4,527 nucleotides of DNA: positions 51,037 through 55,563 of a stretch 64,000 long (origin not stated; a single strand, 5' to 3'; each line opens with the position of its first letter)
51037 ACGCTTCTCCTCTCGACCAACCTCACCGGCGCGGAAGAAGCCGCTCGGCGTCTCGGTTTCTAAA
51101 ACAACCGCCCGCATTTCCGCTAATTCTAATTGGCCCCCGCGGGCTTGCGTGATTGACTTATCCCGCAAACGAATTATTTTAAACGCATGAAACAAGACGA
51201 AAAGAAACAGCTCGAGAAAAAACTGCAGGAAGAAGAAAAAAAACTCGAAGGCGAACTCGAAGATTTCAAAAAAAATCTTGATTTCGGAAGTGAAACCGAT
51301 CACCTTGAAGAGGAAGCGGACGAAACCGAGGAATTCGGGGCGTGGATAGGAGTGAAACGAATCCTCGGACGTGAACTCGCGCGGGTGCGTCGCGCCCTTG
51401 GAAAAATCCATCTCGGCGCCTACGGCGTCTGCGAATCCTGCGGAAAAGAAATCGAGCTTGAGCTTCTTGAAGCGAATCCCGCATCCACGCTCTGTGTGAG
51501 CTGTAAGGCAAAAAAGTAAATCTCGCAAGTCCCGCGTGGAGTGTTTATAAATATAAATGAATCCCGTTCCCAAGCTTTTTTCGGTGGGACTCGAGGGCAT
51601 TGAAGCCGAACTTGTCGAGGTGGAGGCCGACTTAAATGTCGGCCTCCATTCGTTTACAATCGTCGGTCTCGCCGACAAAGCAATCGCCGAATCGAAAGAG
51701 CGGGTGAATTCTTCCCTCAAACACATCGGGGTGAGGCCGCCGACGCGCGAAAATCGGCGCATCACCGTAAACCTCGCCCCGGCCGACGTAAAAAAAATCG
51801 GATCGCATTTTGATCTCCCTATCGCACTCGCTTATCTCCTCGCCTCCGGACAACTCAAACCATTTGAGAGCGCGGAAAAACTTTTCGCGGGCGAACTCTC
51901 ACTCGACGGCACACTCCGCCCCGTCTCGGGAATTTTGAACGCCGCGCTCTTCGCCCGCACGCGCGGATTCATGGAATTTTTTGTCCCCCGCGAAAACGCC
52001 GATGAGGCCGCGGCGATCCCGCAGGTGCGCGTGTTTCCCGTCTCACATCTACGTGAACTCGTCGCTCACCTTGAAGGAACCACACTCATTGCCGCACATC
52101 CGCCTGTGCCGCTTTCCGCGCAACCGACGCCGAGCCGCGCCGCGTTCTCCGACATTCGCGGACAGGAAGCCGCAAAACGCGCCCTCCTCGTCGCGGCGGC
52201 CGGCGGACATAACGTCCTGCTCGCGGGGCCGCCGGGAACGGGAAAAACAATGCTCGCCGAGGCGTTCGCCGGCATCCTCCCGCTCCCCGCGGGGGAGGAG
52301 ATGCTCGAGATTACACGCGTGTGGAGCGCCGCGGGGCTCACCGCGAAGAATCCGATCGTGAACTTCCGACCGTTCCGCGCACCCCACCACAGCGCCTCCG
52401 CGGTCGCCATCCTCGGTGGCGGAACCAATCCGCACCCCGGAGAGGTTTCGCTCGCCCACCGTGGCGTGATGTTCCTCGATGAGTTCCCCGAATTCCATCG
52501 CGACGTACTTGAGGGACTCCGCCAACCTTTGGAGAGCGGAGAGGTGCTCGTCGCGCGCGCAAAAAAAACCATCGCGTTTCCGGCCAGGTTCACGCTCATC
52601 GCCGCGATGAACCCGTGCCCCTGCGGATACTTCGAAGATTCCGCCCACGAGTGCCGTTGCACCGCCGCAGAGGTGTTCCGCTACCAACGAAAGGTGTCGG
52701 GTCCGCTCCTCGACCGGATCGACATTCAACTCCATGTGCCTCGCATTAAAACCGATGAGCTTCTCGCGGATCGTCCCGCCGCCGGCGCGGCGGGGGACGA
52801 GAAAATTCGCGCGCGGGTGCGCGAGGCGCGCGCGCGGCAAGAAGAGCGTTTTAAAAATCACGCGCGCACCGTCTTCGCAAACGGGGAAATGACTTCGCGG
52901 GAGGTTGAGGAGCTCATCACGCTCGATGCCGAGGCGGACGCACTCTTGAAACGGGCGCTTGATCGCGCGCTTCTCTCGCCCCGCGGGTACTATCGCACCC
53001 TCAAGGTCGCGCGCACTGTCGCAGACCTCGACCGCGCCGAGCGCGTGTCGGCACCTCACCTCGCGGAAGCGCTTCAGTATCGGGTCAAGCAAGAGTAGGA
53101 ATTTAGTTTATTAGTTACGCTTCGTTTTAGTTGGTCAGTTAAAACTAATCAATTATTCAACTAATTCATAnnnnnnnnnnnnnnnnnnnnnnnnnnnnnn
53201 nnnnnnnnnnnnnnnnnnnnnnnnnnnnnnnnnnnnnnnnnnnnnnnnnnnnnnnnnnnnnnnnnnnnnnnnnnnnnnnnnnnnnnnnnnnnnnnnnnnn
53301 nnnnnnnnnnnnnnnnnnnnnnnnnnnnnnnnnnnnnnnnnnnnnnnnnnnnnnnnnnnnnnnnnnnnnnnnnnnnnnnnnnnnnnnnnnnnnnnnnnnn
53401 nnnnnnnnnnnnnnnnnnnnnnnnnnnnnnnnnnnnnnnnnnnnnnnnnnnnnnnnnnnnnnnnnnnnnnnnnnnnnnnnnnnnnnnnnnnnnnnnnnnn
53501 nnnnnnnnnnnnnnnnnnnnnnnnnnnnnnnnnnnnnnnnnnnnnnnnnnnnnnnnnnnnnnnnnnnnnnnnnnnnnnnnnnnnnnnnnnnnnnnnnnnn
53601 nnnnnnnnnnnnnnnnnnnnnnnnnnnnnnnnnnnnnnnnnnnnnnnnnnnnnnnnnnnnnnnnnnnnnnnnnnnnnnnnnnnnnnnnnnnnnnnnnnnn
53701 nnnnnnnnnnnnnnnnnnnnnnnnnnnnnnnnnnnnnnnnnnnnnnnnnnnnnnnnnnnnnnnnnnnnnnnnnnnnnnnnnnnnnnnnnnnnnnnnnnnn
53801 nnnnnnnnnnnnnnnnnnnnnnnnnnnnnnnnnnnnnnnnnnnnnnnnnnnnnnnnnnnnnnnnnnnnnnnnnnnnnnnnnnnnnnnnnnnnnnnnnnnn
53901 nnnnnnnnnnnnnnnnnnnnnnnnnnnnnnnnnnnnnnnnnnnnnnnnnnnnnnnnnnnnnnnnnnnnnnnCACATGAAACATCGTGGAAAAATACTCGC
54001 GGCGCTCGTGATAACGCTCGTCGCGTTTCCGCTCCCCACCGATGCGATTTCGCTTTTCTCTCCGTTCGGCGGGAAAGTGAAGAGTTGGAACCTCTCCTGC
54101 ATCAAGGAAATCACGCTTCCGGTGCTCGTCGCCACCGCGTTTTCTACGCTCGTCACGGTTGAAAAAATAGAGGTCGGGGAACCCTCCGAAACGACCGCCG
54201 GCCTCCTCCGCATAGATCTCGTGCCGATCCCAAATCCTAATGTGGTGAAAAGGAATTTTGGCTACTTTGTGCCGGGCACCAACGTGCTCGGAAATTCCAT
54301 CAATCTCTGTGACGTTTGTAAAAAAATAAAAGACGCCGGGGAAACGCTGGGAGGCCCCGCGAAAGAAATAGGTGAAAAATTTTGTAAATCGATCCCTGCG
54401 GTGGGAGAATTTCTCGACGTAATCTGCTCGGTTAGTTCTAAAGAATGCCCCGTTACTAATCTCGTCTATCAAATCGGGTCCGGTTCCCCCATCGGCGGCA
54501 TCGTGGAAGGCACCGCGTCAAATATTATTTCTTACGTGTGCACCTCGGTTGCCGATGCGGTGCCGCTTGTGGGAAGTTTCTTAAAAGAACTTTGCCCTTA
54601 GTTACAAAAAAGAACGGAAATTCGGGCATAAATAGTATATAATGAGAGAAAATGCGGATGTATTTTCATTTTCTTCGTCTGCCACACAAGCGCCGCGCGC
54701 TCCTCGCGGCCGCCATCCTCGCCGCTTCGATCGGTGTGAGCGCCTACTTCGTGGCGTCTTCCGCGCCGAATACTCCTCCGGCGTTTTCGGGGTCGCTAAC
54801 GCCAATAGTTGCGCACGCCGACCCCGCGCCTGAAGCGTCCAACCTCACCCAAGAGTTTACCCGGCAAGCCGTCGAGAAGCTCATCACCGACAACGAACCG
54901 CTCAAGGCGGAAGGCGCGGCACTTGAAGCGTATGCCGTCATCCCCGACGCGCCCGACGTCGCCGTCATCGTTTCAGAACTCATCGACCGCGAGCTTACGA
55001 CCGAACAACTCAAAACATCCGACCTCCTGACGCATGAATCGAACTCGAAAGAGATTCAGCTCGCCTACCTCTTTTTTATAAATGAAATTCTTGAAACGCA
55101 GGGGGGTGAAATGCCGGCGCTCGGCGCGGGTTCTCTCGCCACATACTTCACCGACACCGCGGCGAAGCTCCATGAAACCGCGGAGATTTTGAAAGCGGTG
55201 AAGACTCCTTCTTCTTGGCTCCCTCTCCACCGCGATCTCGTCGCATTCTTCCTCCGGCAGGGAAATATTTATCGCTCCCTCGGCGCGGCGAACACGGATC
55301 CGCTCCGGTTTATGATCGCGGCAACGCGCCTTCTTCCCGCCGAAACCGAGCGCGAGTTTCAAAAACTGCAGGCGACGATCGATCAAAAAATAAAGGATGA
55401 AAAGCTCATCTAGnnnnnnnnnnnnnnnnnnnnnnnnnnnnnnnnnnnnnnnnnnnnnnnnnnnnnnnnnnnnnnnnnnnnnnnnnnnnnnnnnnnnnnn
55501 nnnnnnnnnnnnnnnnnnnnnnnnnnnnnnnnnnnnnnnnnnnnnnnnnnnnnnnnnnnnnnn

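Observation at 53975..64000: Compact Gram-positive-style type IV secretion / conjugation-like gene cluster without relaxase or coupling protein in view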

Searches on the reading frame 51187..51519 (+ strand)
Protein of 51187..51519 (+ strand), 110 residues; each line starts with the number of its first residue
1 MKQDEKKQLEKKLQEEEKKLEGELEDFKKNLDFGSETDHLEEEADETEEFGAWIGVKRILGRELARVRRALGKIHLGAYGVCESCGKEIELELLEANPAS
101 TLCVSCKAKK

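Call 23: search_protein_families(library=pfam, proteins=[window:51187-51519:+], max_evalue=0.01)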
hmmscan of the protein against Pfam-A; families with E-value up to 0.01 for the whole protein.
window:51187-51519:+ (110 aa): 1 family
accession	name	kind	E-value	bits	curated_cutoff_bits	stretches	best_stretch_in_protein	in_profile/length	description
PF01258.23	zf-dskA_traR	-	8.6e-11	42.1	24.9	1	77-109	1-33/36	Prokaryotic dksA/traR C4-type zinc finger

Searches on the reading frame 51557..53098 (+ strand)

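Call 23: search_protein_families(library=pfam, proteins=[window:51557-53098:+], max_evalue=0.01)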
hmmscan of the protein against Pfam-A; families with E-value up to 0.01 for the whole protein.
window:51557-53098:+ (513 aa): 13 families
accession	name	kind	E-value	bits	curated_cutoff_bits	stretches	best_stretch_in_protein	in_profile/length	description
PF01078.27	Mg_chelatase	-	1.3e-90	302.8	20.3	1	197-401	2-206/207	Magnesium chelatase, subunit ChlI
PF13541.12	ChlI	-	2.1e-38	131.3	27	1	22-147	1-121/121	Subunit ChlI of Mg-chelatase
PF13335.12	Mg_chelatase_C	-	2.3e-27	95.8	26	1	415-509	5-94/94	Magnesium chelatase, subunit ChlI C-terminal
PF07728.20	AAA_5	-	6.8e-12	46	22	1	219-355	1-125/139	AAA domain (dynein-related subfamily)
PF00493.29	MCM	-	1.5e-09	37.7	23.3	1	215-363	55-182/224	MCM P-loop domain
PF05362.19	Lon_C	-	1.5e-05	25.1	21.1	1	19-156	42-181/205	Lon protease (S16) C-terminal proteolytic domain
PF00158.32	Sigma54_activat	-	2e-05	24.8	20.2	0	288-352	80-142/168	Sigma-54 interaction domain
PF00004.35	AAA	-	2.1e-05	25.4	21.2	1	220-242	1-23/131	ATPase family associated with various cellular activities (AAA)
PF13191.12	AAA_16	-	0.00074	20.5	32.6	1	210-238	16-45/167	AAA ATPase domain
PF07724.20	AAA_2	-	0.0019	18.7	27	0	219-332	5-106/166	AAA domain (Cdc48 subfamily)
PF05496.18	RuvB_N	-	0.0032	17.7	27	0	218-238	34-54/159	Holliday junction DNA helicase RuvB P-loop domain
PF20030.5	bpMoxR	-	0.0068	15.9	27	0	209-241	23-55/205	MoxR domain in the MoxR-vWA-beta-propeller ternary systems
PF01695.23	IstB_IS21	-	0.0077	16.2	24.1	0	218-238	93-113/238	IstB-like ATP binding protein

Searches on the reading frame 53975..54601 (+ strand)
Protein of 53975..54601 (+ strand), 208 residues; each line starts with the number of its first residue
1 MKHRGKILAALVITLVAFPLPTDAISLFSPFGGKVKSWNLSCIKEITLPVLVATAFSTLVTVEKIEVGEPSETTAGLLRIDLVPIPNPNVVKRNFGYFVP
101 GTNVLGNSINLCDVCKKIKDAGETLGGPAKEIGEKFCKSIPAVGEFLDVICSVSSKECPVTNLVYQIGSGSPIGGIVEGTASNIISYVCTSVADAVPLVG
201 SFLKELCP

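Call 3: search_protein_families(library=pfam, proteins=[window:53975-54601:+], max_evalue=0.1)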
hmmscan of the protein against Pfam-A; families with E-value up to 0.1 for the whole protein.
window:53975-54601:+ (208 aa): 0 families

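Call 4: search_protein_families(library=ncbifam, proteins=[window:53975-54601:+], max_evalue=0.1)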
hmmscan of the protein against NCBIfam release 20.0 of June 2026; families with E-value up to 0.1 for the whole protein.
window:53975-54601:+ (208 aa): 0 families

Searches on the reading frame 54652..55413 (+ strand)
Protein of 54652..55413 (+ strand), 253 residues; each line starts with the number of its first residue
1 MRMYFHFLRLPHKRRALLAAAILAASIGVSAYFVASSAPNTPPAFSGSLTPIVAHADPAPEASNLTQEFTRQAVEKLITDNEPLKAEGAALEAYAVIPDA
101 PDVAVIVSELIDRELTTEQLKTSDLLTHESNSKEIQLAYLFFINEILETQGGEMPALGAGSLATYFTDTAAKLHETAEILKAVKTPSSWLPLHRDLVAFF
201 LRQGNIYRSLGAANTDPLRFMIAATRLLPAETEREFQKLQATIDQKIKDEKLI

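Call 3: search_protein_families(library=pfam, proteins=[window:54652-55413:+], max_evalue=0.1)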
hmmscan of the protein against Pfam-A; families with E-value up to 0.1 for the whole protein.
window:54652-55413:+ (253 aa): 0 families

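Call 4: search_protein_families(library=ncbifam, proteins=[window:54652-55413:+], max_evalue=0.1)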
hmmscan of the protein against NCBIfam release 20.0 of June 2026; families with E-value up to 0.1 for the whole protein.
window:54652-55413:+ (253 aa): 0 families

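Call 80: search_solved_structures(query=A10, max_evalue=10)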
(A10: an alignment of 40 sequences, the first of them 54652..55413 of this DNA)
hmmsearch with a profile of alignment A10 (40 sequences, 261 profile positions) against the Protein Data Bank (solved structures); distinct sequences matched with E-value up to 10: 8.
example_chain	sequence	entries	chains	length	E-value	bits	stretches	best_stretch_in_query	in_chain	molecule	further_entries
1zq1_C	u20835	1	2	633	0.53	13.1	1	73-120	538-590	Glutamyl-tRNA(Gln) amidotransferase subunit E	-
8fjg_A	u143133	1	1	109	0.71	12.6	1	140-185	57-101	H12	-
6iby_A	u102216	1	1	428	1.1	12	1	156-202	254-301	6-phosphofructo-2-kinase/fructose-2,6-bisphosphatase 3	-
6ic0_A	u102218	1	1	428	1.1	12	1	156-202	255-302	6-phosphofructo-2-kinase/fructose-2,6-bisphosphatase 3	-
6ibx_A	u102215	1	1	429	1.1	12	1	156-202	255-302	6-phosphofructo-2-kinase/fructose-2,6-bisphosphatase 3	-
6ibz_A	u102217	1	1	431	1.1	12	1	156-202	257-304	6-phosphofructo-2-kinase/fructose-2,6-bisphosphatase 3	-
4d4j_A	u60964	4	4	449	1.2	11.9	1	156-202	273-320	6-PHOSPHOFRUCTO-2-KINASE/FRUCTOSE-2,6-BISPHOSPHATASE 3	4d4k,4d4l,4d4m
2axn_A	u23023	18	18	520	1.4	11.7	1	156-202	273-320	6-phosphofructo-2-kinase/fructose-2,6-biphosphatase 3 (6PF-2-K/Fru- 2,6-P2ASE brain/placen | 6-phosphofructo-2-kinase/fructose-2,6-biphosphatase 3 | 6-phosphofr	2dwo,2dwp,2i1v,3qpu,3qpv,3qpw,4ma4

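Call 81: search_protein_families(library=pfam, alignment_id=A10, max_evalue=0.01)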
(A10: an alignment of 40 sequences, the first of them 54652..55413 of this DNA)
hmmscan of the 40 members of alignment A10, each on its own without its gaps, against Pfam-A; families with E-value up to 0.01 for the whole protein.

A. member 1, window:54652-55413:+ (253 aa): 0 families

B. families by the number of members that match (of 40 scanned): 3 families
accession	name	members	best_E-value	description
PF22386.1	PPI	1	0.0022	Protease propeptides/inhibitors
PF11148.14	DUF2922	1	0.0071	Protein of unknown function (DUF2922)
PF19172.5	DUF5854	1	0.0073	Family of unknown function (DUF5854)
